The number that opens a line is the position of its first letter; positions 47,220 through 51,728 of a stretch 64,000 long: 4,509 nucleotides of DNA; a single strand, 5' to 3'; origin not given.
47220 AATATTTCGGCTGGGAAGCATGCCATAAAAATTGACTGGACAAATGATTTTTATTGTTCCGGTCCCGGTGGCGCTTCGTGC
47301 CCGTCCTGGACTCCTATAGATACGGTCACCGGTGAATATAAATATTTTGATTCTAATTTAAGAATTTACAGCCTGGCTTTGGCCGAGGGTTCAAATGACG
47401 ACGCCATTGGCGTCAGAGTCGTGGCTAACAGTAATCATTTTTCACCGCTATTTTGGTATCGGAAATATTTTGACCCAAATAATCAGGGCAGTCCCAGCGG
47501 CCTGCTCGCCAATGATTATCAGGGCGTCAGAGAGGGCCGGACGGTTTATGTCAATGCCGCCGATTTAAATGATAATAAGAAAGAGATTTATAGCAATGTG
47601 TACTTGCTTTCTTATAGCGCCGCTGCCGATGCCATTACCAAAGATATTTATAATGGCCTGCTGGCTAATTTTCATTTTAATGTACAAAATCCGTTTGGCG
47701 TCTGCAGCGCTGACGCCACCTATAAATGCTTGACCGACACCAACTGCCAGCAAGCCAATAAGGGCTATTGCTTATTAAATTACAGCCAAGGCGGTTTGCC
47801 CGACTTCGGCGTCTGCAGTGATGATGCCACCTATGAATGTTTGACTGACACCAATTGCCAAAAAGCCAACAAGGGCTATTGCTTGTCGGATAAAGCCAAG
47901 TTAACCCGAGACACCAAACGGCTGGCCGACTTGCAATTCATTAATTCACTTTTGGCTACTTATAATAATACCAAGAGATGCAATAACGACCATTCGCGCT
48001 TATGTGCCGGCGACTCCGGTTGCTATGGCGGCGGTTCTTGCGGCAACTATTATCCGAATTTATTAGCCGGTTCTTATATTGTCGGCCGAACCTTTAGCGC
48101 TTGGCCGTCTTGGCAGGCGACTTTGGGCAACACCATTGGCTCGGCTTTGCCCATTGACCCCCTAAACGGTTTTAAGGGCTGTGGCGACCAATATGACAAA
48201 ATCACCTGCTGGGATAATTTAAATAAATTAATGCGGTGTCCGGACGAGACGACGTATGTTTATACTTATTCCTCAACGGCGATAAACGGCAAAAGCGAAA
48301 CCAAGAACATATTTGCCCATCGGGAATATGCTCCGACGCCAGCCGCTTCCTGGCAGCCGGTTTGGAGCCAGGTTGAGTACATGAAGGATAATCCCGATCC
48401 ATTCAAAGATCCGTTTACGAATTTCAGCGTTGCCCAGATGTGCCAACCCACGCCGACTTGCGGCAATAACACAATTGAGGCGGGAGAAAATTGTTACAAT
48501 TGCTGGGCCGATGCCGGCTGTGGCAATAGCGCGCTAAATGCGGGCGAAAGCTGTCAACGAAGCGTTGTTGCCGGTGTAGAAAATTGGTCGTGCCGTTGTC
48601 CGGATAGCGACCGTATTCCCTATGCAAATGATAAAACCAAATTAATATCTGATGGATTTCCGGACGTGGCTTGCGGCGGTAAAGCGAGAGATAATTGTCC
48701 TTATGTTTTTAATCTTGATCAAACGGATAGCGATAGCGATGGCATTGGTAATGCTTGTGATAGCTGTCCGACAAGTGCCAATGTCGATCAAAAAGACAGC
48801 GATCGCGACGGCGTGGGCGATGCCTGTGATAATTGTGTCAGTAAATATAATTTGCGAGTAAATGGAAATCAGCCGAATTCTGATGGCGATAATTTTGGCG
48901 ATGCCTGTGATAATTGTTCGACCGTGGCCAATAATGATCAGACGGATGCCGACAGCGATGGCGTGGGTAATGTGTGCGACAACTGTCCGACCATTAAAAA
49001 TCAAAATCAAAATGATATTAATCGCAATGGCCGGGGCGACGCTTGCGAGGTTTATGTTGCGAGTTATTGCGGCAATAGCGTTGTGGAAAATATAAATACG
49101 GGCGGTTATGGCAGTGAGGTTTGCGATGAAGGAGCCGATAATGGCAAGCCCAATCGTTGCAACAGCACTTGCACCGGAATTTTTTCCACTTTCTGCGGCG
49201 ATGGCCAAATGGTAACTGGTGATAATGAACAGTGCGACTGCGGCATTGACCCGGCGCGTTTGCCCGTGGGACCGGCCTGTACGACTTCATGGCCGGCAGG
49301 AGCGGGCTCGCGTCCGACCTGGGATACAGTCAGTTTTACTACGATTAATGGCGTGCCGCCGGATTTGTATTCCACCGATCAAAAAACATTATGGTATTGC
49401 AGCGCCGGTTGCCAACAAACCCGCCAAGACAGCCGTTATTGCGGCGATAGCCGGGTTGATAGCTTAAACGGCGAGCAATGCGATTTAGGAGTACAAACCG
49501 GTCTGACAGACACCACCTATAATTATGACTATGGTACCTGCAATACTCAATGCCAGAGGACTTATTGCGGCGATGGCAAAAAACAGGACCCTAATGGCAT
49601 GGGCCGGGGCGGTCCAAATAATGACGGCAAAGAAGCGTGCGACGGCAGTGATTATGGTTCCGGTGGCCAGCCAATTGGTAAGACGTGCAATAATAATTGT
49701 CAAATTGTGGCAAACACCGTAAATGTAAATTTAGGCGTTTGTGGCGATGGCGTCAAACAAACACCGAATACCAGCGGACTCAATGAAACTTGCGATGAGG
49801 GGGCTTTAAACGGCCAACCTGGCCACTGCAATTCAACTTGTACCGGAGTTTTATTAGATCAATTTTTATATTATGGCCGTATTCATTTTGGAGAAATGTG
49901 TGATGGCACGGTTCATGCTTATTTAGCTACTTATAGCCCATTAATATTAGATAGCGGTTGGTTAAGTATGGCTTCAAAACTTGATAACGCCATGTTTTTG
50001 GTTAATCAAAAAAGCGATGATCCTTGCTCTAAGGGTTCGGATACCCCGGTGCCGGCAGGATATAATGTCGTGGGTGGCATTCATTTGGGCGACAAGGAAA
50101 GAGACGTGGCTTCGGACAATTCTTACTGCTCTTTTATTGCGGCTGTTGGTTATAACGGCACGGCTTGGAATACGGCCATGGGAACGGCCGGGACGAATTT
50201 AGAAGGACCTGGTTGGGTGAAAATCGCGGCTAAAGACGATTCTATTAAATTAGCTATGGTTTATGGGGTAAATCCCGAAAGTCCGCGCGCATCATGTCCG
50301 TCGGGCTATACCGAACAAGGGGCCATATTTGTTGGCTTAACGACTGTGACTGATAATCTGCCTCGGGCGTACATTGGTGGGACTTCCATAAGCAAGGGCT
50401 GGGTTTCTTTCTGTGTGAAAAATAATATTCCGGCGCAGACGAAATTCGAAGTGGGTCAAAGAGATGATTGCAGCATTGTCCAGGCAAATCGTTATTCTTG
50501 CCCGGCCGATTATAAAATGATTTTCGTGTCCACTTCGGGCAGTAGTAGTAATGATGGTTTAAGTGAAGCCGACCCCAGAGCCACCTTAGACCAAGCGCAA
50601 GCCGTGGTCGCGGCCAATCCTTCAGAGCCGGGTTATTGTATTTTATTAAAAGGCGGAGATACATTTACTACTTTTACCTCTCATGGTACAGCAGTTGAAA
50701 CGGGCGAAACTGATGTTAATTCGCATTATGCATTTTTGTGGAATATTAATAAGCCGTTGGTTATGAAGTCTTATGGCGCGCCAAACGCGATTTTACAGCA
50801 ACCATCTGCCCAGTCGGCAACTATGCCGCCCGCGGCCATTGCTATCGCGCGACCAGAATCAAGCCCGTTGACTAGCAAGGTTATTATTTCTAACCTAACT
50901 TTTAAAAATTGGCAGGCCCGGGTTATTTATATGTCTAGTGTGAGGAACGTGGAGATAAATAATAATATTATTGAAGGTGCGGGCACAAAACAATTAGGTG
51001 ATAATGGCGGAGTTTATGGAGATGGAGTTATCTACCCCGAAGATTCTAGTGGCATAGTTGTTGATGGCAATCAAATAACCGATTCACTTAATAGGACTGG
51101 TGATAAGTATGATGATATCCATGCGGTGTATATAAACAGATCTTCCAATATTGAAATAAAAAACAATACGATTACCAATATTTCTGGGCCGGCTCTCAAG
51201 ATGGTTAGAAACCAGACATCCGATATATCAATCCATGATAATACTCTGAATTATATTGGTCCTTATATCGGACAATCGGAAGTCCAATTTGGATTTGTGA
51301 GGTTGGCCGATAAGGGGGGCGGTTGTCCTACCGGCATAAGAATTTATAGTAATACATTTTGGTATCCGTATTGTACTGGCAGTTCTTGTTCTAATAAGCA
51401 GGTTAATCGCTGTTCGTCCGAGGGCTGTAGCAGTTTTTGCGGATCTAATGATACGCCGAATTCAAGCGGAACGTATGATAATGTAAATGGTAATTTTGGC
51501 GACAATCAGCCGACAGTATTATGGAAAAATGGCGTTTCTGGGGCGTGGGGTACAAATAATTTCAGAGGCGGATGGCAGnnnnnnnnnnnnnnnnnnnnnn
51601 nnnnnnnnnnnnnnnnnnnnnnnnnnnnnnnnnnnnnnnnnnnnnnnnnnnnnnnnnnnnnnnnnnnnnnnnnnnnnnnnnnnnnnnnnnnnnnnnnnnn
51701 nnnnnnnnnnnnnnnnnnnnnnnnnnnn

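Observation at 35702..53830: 18-kb locus of giant multi-domain surface proteins (likely adhesin system) with a shared anchor module and companion Ca-binding membrane proteins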

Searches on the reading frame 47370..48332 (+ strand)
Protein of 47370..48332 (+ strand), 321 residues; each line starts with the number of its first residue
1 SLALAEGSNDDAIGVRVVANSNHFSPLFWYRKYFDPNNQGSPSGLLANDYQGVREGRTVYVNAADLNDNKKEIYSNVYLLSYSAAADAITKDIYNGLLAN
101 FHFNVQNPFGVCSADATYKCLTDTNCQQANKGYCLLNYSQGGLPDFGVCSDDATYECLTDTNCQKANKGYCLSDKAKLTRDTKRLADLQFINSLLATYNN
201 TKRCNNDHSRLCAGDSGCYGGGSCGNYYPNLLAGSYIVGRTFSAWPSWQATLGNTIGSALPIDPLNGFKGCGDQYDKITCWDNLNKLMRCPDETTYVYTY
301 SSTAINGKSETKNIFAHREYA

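Call 43: search_solved_structures(query=A1, max_evalue=1, show_alignments=2)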
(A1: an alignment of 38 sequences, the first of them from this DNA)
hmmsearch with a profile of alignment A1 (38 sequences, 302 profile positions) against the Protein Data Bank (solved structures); distinct sequences matched with E-value up to 1: 2.
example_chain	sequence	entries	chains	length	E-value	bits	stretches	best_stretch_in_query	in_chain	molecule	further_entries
9yfg_Da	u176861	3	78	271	0.81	12.2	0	206-268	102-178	Sodium-type flagellar protein MotY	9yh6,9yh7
9ydo_Da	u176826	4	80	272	0.81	12.2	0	206-268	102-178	Sodium-type flagellar protein MotY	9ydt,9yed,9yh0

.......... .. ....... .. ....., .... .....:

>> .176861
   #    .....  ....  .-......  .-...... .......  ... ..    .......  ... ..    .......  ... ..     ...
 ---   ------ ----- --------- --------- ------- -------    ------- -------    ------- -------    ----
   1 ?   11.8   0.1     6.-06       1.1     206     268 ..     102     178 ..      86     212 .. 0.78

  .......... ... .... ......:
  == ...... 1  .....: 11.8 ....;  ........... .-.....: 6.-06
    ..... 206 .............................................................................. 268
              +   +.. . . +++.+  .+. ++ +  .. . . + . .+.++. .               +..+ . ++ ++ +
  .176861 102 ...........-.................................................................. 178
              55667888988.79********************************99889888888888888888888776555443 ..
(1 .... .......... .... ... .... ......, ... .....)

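Call 49: find_related_loci(query=window:47370-48332:+, collection=genome_contigs, flank=10000)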
Query window:47370-48332:+ (321 aa) in genome_contigs; peptide patterns used: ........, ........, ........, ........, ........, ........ (x = any residue, [..] = any of these).
83 stretches matched a pattern; 5 encode a relative of the query (tblastn E <= 1e-3); 5 distinct loci.
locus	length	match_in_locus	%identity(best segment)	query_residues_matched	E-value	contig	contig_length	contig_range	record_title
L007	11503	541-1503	44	9-320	5e-82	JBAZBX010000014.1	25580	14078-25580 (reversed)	MAG: Patescibacteria group bacterium isolate SO_2017_GW1_122 NODE_7860_length_25580_cov_3.049346_OW334_2017, whole genom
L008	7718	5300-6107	43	11-321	2e-62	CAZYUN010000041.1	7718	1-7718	MAG TPA_asm: uncultured Gammaproteobacteria bacterium isolate SRP192927_co2_823 genome assembly, contig: NODE_20188_leng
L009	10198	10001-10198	94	1-66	6e-36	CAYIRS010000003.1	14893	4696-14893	MAG TPA_asm: uncultured Gammaproteobacteria bacterium isolate ERP119705_co25_105 genome assembly, contig: NODE_2945_leng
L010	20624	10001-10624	36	11-309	3e-21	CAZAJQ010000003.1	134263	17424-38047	MAG TPA_asm: uncultured Gammaproteobacteria bacterium isolate binchicken_co38_603 genome assembly, contig: NODE_339_leng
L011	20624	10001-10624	33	11-294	8e-14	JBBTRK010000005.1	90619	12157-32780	MAG: Patescibacteria group bacterium isolate H52-bin111_1 H52_bin111_1_000000000005, whole genome shotgun sequence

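Call 51: predict_structure(alignment_id=A1)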
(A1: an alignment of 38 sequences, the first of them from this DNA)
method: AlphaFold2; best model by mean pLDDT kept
length: 321 residues; sequences in the alignment: 38
mean_pLDDT: 86.4   pTM: 0.83
mean pLDDT of the five models: 86.4, 84.4, 82.1, 82.0, 78.6
residues with pLDDT >= 90: 214; 70-90: 57; 50-70: 26; < 50: 24
segments of 3 or more residues with pLDDT < 50: 110-113, 118-123, 128-138
pLDDT, mean of each block of 10 residues (from residue 1): 64 95 96 93 96 97 88 93 95 95 72 48 47 46 84 96 96 95 96 96 94 97 93 77 94 95 91 88 90 90 79 92 79
secondary structure, 60 per line:
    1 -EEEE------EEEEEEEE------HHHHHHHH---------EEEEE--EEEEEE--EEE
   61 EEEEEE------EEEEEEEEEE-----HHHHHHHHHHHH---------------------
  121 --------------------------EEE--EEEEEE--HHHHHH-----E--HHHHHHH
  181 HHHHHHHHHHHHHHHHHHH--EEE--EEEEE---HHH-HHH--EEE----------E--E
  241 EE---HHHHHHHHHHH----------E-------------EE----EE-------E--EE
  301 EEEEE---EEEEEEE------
elements in order: E2-5 E12-19 H26-33 E43-47 E50-55 E58-66 E73-82 H88-99 E147-149 E152-157 H160-165 H174-199 E202-204 E207-211 E224-226 E240-242 H246-256 E299-305 E309-315

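Call 77: fold_search(model_id=the predicted structure, library=pdb)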
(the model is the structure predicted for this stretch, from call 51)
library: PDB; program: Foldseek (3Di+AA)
matches with E <= 10: 740; with E <= 0.001: 0
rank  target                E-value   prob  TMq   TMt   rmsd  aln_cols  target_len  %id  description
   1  6xrr_A                6.1e-02  0.69  0.18  0.32   7.3       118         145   12  Structure of SciW bound to the Rhs1 Transmembrane Domain from Salmonella typhimurium (released 2020-12-30)
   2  9mvg_D                1.5e-01  0.54  0.17  0.33  13.1       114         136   16  Structure of SciW variant L66A bound to the Rhs1 transmembrane domain (released 2026-01-28)
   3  6xrr_B                1.7e-01  0.47  0.18  0.33  12.4       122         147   15  Structure of SciW bound to the Rhs1 Transmembrane Domain from Salmonella typhimurium (released 2020-12-30)
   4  9mvg_A                1.8e-01  0.38  0.16  0.31   8.7       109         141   15  Structure of SciW variant L66A bound to the Rhs1 transmembrane domain (released 2026-01-28)
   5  6xrb_B                2.1e-01  0.35  0.17  0.31   7.9       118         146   14  Crystal structure of SciW from Salmonella typhimurium (released 2020-12-30)
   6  6ick_A                2.7e-01  0.08  0.11  0.11  15.2       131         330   11  Pseudomonas putida CBB5 NdmA (released 2019-09-04)
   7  8vo3                  2.7e-01  0.06  0.08  0.14  12.8       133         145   11  Pathogenesis related 10-10 C59S mutant papaverine complex (released 2024-10-23)
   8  1z24                  4.2e-01  0.09  0.10  0.15  15.6       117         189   14  The molecular structure of insecticyanin from the tobacco hornworm Manduca sexta L. at 2.6 A resolution. (released 2005-04-05)
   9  3kaz_C                4.5e-01  0.21  0.15  0.22   9.3       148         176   12  Crystal structure of abscisic acid receptor PYL2 (released 2009-12-08)
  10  3kaz_A                4.5e-01  0.20  0.13  0.21  10.5       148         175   10  Crystal structure of abscisic acid receptor PYL2 (released 2009-12-08)
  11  3q63_E                4.5e-01  0.16  0.13  0.24   9.9       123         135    8  X-ray crystal structure of protein MLL2253 from Mesorhizobium loti, Northeast Structural Genomics Consortium Target Ml (released 2011-01-12)
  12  6ukp_A                4.5e-01  0.16  0.12  0.11  14.8       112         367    9  Apo mBcs1 (released 2020-02-12)
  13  9mvg_B                4.7e-01  0.35  0.17  0.34  12.9       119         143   14  Structure of SciW variant L66A bound to the Rhs1 transmembrane domain (released 2026-01-28)
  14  4la7_A                4.7e-01  0.25  0.15  0.24   9.2       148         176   11  X-ray crystal structure of the PYL2-quinabactin-Hab1 ternary complex (released 2013-08-07)
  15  6icq_A                5.0e-01  0.15  0.15  0.14  10.1       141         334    9  Pseudomonas putida CBB5 NdmA QL mutant with theobromine (released 2019-09-04)
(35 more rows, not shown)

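Call 90: search_protein_representatives(alignment_id=A1)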
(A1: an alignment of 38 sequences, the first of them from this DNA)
Query: 38 sequences, 302 profile positions. Proteins with E-value up to 0.001 (for the whole library): 1530; up to 1e-10: 1487; up to 1e-30: 1277. The best 150 are listed.
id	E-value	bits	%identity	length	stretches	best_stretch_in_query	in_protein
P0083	1.6e-110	385.6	-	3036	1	2-301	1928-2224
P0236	2.6e-105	368.5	-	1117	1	3-297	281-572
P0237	2.9e-103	361.8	-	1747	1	2-299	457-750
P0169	2.2e-102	358.9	-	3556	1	2-300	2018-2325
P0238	1.6e-101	356.0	-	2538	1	11-299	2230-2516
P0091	2.0e-101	355.7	-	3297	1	12-299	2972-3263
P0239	4.6e-101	354.5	-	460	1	3-300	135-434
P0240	2.5e-100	352.1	-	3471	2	2-299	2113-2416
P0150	5.8e-100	350.9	-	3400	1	2-300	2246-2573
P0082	1.0e-98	346.8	-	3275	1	2-300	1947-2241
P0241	3.7e-98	345.0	-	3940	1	2-297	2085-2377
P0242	6.2e-98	344.2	-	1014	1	2-299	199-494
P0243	1.7e-97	342.8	-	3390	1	3-297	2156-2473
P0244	3.7e-97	341.7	-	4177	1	13-299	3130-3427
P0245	5.2e-97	341.2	-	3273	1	2-298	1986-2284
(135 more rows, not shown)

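Call 101: fold_search(model_id=the predicted structure, library=viral)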
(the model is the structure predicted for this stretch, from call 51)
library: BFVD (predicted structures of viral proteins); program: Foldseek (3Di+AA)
matches with E <= 10: 675; with E <= 0.001: 0
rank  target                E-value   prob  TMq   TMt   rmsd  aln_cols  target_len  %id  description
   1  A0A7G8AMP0            1.1e-02  0.98  0.16  0.38  10.5        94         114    8  (no name in the UniProt tables at hand)
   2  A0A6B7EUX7            7.1e-02  0.57  0.15  0.40   8.2        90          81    7  (no name in the UniProt tables at hand)
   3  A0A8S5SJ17            7.1e-02  0.51  0.17  0.14   7.8       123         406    9  Host cell surface-exposed lipoprotein [Siphoviridae sp. ctvhu9]
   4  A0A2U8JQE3            7.5e-02  0.25  0.13  0.19   7.9       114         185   12  Uncharacterized protein [Perth betaflexivirus 1]
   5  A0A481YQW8            8.9e-02  0.33  0.14  0.05   8.2       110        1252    7  Early transcription factor large subunit-like protein [Marseillevirus LCMAC101]
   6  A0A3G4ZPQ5            1.2e-01  0.20  0.12  0.21  14.1       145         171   13  Uncharacterized protein [Terrestrivirus sp.]
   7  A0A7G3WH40            1.3e-01  0.12  0.09  0.14  17.8       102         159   17  DNA repair protein RAD52-like protein [Arthronema virus TR020]
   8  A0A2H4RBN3            1.4e-01  0.25  0.13  0.26   7.5        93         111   12  Uncharacterized protein [Sulfolobus ellipsoid virus 1]
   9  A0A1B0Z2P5            1.9e-01  0.57  0.14  0.37   5.0        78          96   17  (no name in the UniProt tables at hand)
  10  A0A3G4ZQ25            2.0e-01  0.21  0.11  0.09  12.6       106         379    7  AAA family ATPase [Barrevirus sp.]
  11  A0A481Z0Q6            2.2e-01  0.30  0.16  0.12   8.4       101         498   10  Serine/threonine protein kinase [Mimivirus LCMiAC01]
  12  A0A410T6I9            2.3e-01  0.28  0.13  0.11   9.6        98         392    4  (no name in the UniProt tables at hand)
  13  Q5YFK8                2.5e-01  0.54  0.17  0.06   8.1       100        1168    8  Uncharacterized protein [Singapore grouper iridovirus]
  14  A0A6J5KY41            2.6e-01  0.08  0.10  0.06  13.4        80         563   11  Bacteriophage P22, Gp10, DNA-stabilising [uncultured Caudovirales phage]
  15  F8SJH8                2.8e-01  0.25  0.12  0.23  12.9        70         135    7  Uncharacterized protein 342 [Pseudomonas phage PhiPA3]
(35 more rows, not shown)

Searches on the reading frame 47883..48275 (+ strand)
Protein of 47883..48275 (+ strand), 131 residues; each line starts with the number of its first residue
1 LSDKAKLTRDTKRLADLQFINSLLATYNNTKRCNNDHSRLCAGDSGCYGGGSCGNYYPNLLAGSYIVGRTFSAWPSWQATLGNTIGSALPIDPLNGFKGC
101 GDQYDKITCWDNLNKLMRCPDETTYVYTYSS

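Call 61: search_protein_families(library=pfam, alignment_id=A2, max_evalue=5)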
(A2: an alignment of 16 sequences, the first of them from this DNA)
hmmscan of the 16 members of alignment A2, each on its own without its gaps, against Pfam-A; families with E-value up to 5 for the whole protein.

A. member 1, seq(131 aa): 0 families

B. families by the number of members that match (of 16 scanned): 9 families
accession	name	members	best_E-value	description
PF04706.18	Dickkopf_N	3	0.00047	Dickkopf N-terminal cysteine-rich region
PF23416.1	DUF7107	2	0.27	Domain of unknown function (DUF7107)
PF21164.2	Dumpy_DPY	1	0.0045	Dumpy, DPY module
PF15270.11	ACI44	1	0.017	Metallo-carboxypeptidase inhibitor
PF25478.1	EGF_Mua-3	1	0.022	Transmembrane cell adhesion receptor mua-3-like, EGF-like domain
PF01253.27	SUI1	1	0.18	Translation initiation factor SUI1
PF09659.15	Cas_Csm6_HEPN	1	0.2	Cas_Csm6 HEPN domain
PF14625.12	Lustrin_cystein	1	0.3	Lustrin, cysteine-rich repeated domain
PF00095.26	WAP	1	0.74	WAP-type (Whey Acidic Protein) 'four-disulfide core'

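Call 62: search_solved_structures(query=A2, max_evalue=10, show_alignments=3)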
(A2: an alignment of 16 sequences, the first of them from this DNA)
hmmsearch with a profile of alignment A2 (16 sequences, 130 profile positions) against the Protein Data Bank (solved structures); distinct sequences matched with E-value up to 10: 3.
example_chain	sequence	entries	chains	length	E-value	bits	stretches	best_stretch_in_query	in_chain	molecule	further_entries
9yfg_Da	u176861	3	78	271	0.9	13.1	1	49-104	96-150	Sodium-type flagellar protein MotY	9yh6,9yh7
9ydo_Da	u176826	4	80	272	0.9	13.1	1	49-104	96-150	Sodium-type flagellar protein MotY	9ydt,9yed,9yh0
9yec_Da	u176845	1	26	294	1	12.9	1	49-104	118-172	Sodium-type flagellar protein MotY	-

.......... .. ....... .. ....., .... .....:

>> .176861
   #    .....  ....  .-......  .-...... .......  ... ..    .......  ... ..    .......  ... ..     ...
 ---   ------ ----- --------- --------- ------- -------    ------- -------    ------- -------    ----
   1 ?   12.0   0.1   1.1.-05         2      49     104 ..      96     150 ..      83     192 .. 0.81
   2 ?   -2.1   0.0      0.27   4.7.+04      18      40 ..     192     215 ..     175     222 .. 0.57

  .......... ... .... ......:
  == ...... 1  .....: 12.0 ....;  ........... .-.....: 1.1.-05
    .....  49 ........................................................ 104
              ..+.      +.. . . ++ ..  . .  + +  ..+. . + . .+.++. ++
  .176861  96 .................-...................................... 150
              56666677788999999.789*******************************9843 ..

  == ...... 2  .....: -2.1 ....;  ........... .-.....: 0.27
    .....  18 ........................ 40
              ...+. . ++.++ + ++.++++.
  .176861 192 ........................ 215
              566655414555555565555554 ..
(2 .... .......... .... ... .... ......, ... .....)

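Call 73: predict_structure(alignment_id=A2)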
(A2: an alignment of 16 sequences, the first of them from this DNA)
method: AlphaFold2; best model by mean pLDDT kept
length: 131 residues; sequences in the alignment: 16
mean_pLDDT: 68.0   pTM: 0.49
mean pLDDT of the five models: 68.0, 66.5, 61.3, 60.5, 60.3
residues with pLDDT >= 90: 16; 70-90: 42; 50-70: 53; < 50: 20
segments of 3 or more residues with pLDDT < 50: 70-75, 88-95, 127-131
pLDDT, mean of each block of 10 residues (from residue 1): 68 71 83 89 92 82 54 50 51 54 72 69 52 36
secondary structure, 60 per line:
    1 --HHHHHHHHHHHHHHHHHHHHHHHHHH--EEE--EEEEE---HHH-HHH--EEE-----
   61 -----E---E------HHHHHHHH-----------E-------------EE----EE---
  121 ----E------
elements in order: H3-28 E31-33 E36-40 E53-55 H77-84

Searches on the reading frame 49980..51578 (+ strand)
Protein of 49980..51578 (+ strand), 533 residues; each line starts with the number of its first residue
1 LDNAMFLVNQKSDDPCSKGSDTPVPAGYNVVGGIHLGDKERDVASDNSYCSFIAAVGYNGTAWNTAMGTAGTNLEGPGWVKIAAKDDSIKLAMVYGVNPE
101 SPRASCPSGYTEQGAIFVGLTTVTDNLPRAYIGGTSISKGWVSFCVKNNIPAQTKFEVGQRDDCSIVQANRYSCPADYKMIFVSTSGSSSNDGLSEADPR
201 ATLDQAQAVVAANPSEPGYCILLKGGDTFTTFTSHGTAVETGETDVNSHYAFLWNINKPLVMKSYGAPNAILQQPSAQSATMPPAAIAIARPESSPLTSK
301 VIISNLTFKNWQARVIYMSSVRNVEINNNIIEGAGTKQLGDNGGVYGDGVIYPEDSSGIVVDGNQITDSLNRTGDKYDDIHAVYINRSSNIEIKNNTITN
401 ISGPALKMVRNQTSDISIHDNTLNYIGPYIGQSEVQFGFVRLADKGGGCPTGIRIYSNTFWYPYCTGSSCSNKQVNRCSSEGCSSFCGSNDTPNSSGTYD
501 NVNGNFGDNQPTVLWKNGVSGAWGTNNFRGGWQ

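Call 38: search_protein_families(library=pfam, proteins=[window:49980-51578:+], max_evalue=0.5)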
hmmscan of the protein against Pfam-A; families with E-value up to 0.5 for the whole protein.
window:49980-51578:+ (533 aa): 1 family
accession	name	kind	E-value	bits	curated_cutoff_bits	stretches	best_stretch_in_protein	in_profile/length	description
PF13229.12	Beta_helix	-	3.7e-09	36.8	25.9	1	299-427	32-138/158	Right handed beta helix region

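Call 79: search_solved_structures(query=window:49980-51578:+, max_evalue=1)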
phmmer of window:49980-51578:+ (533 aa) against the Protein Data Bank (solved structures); distinct sequences matched with E-value up to 1: 0.
